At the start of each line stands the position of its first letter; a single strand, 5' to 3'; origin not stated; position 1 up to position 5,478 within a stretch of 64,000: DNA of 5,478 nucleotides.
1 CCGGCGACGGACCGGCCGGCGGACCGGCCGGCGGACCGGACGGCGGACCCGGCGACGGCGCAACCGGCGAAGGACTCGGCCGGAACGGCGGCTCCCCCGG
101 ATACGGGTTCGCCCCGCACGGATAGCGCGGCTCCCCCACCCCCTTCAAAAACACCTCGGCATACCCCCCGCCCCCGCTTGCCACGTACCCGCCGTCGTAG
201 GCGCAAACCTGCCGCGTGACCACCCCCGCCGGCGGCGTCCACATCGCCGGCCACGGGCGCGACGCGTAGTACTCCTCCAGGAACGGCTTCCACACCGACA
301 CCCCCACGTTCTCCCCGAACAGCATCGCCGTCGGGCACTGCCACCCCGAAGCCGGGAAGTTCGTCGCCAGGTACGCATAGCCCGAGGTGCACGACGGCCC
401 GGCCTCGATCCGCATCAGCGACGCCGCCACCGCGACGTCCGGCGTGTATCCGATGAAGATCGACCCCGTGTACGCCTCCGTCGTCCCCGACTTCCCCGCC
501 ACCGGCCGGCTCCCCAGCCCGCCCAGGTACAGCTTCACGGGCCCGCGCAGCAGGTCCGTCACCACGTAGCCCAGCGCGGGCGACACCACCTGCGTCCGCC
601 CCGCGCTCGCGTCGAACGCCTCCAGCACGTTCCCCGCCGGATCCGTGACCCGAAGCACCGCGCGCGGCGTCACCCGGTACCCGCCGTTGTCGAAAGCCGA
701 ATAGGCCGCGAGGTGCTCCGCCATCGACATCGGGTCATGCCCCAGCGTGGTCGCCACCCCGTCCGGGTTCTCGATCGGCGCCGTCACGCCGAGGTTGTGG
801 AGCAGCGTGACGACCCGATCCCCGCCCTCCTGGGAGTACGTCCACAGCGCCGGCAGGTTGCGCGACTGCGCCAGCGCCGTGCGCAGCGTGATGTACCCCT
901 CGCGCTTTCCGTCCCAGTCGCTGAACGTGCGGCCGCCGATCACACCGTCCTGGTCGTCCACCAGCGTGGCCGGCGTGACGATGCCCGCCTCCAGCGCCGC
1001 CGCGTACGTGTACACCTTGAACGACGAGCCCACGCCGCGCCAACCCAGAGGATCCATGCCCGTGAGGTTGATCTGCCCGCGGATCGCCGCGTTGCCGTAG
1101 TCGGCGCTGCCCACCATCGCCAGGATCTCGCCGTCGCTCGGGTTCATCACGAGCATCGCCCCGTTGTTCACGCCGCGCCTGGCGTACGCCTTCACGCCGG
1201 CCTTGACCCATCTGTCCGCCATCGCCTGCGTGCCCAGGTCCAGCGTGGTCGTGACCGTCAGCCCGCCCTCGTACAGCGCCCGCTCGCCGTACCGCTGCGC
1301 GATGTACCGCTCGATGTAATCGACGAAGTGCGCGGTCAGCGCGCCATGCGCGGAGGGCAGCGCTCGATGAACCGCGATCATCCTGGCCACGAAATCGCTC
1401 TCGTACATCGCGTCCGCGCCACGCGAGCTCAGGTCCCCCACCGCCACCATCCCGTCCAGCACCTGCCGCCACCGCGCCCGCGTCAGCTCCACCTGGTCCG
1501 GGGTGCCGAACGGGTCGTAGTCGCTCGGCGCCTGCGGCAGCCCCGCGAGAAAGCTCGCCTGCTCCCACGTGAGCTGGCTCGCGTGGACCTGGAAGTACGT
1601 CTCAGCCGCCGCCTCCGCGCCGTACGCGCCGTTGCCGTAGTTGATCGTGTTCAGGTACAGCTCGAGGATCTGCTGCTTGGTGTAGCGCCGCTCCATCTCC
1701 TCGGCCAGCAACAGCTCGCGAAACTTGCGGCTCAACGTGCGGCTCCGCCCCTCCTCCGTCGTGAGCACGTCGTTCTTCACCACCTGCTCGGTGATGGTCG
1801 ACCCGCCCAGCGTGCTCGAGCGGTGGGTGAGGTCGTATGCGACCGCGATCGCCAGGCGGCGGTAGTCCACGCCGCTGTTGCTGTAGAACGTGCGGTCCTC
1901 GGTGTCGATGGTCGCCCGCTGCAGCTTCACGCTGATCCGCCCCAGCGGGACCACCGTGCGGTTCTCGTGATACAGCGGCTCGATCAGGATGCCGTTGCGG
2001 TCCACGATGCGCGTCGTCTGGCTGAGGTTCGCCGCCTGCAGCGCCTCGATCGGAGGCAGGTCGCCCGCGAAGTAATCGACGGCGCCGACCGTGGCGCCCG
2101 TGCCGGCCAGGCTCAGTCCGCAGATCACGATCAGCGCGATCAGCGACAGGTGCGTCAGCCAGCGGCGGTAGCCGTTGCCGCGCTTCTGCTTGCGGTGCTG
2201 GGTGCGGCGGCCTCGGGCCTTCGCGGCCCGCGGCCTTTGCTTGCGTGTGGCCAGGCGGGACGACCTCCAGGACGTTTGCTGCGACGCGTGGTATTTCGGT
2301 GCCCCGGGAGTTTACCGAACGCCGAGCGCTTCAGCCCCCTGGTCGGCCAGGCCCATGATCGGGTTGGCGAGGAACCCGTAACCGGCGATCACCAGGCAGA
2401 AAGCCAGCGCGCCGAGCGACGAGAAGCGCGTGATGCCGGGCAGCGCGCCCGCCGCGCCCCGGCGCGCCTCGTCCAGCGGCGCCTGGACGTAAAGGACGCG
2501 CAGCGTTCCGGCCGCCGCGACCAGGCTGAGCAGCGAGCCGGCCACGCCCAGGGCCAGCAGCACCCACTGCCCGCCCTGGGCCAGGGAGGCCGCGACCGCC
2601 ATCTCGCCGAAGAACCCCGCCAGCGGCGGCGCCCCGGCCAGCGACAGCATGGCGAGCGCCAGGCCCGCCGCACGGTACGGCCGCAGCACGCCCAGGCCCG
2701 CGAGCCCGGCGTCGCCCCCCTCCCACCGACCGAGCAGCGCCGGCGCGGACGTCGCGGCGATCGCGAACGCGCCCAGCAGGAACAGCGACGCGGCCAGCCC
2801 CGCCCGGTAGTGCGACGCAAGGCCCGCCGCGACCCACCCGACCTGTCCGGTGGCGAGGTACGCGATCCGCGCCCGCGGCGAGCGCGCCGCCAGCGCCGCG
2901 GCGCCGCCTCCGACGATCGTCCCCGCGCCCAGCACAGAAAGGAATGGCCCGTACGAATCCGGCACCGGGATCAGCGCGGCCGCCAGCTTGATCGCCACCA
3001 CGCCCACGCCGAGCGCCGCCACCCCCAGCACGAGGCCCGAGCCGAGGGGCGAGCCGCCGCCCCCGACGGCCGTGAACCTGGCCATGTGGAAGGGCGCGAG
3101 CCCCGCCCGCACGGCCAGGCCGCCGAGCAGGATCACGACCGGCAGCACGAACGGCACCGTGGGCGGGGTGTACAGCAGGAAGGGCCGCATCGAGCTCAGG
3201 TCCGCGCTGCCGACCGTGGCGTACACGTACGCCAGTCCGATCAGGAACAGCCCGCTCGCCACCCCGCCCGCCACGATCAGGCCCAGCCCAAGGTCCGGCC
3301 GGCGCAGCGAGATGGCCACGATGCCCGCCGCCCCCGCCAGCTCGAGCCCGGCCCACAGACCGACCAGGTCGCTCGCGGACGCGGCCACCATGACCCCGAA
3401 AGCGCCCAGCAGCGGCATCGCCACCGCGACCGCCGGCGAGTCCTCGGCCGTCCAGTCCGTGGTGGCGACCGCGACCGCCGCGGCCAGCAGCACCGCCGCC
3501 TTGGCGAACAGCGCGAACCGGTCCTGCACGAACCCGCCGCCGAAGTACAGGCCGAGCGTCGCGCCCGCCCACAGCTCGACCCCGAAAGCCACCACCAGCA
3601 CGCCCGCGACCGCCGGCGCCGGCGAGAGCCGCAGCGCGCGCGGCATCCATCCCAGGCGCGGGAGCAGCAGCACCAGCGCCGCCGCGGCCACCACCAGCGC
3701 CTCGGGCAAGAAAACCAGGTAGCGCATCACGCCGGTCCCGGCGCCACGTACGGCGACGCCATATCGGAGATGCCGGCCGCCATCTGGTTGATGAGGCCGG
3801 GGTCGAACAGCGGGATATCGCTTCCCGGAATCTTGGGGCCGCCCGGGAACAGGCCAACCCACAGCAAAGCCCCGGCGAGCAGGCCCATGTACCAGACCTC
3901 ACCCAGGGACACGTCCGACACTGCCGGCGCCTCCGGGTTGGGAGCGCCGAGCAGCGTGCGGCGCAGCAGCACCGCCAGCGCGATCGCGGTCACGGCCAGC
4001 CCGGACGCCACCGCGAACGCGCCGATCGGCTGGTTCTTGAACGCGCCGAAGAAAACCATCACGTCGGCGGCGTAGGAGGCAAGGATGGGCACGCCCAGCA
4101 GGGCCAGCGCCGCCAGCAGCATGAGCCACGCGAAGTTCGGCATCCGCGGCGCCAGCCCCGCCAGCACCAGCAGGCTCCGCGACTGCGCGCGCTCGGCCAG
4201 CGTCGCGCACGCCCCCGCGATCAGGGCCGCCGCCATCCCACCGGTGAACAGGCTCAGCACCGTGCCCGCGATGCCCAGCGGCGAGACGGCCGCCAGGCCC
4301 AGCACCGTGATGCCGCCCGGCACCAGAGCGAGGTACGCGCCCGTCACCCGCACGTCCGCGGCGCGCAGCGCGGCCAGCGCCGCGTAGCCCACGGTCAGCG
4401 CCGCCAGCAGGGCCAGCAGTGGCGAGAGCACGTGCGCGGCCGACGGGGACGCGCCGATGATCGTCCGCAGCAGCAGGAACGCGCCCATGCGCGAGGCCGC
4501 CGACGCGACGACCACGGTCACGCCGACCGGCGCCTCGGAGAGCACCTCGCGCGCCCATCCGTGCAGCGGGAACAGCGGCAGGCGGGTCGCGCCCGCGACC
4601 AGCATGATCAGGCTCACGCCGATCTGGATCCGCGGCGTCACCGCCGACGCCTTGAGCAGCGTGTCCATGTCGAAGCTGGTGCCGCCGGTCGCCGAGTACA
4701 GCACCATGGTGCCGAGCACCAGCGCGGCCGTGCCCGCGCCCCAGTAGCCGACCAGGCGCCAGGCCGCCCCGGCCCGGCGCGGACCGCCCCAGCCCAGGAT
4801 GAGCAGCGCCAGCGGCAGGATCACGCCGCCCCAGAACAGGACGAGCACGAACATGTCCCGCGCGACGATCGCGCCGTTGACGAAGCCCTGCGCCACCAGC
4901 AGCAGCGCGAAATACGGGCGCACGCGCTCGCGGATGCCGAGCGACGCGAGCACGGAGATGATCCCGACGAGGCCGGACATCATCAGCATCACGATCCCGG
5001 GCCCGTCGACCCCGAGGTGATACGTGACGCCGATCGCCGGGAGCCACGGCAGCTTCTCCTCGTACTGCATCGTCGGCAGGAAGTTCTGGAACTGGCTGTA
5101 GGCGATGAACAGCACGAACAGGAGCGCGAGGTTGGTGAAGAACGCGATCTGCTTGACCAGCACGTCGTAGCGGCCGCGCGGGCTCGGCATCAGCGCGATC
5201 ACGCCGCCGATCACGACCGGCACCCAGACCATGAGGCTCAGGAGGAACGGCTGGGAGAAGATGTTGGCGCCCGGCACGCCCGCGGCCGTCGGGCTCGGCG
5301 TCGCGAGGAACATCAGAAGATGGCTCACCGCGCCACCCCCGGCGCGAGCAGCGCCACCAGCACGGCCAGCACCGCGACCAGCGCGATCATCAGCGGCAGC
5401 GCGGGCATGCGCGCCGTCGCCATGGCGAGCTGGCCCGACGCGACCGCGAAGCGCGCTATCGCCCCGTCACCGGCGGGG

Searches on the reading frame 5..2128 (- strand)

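Call 46: search_protein_families(library=pfam, proteins=[window:5-2128:-], max_evalue=0.000001)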
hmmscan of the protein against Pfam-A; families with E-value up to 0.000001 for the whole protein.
window:5-2128:- (708 aa): 2 families
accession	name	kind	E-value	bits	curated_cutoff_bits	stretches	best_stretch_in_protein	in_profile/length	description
PF00912.28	Transgly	-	1.3e-55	188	27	1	50-227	6-177/178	Transglycosylase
PF00905.27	Transpeptidase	-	1.4e-23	84.1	22.1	1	323-564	1-267/299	Penicillin binding protein transpeptidase domain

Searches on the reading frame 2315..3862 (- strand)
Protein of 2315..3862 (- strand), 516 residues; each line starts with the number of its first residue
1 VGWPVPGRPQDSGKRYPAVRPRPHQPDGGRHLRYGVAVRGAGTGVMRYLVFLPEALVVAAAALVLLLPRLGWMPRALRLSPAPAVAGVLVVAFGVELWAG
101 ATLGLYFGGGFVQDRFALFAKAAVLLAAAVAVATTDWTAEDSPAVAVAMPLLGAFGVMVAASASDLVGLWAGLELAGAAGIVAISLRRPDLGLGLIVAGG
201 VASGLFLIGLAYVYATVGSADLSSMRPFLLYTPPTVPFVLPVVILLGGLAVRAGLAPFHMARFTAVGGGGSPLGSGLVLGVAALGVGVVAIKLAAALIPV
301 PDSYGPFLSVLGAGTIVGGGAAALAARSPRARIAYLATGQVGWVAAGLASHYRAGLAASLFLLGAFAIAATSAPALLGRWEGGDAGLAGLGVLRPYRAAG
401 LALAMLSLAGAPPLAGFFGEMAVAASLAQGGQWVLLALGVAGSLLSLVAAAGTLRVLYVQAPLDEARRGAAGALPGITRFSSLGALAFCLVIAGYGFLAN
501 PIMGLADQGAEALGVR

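Call 46: search_protein_families(library=pfam, proteins=[window:2315-3862:-], max_evalue=0.000001)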
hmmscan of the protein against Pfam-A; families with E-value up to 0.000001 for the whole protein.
window:2315-3862:- (516 aa): 1 family
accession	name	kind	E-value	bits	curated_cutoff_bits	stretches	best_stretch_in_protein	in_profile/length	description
PF00361.26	Proton_antipo_M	-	2.5e-19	70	21.5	1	163-446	1-294/294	NADH:quinone oxidoreductase/Mrp antiporter, TM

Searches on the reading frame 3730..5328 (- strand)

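Call 46: search_protein_families(library=pfam, proteins=[window:3730-5328:-], max_evalue=0.000001)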
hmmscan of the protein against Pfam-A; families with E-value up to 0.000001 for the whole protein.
window:3730-5328:- (533 aa): 1 family
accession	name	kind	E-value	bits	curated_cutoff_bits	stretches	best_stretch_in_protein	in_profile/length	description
PF00361.26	Proton_antipo_M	-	3.9e-32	112.1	21.5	1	156-440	1-286/294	NADH:quinone oxidoreductase/Mrp antiporter, TM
